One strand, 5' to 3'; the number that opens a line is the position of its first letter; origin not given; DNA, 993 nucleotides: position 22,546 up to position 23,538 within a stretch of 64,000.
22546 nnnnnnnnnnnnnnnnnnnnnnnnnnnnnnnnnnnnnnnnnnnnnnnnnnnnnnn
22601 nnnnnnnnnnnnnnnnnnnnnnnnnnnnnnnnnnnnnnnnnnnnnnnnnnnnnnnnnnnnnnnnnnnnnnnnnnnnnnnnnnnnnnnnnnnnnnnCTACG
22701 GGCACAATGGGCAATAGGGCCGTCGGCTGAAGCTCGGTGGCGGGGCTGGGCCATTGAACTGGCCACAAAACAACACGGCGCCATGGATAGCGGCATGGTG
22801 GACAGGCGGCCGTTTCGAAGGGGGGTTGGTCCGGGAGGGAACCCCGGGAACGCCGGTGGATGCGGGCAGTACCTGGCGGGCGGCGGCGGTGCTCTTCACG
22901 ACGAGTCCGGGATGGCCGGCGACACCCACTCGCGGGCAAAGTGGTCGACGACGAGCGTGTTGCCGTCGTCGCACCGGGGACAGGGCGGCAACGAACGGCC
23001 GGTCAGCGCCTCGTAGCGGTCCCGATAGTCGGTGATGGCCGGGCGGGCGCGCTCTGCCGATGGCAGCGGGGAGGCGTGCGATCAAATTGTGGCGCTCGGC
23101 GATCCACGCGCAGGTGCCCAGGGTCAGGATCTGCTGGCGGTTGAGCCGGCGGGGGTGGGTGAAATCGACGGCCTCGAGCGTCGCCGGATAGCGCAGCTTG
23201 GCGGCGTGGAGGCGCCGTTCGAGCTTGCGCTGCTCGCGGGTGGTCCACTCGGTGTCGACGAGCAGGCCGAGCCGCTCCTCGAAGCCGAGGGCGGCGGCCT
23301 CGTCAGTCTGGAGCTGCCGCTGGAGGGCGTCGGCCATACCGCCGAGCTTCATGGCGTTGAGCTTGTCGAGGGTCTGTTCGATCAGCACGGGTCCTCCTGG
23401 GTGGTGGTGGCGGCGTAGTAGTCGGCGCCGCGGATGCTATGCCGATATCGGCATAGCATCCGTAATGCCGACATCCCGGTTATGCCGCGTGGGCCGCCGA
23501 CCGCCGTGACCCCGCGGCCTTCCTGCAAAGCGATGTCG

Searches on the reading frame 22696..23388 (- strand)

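Call 33: search_protein_families(library=pfam, max_evalue=0.001, proteins=[window:22696-23388:-])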
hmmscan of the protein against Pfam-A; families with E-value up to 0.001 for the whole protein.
window:22696-23388:- (230 aa): 1 family
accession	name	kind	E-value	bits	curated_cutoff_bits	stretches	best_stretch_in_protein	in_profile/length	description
PF01695.23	IstB_IS21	-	1.5e-18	67.6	24.1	1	9-112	2-105/238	IstB-like ATP binding protein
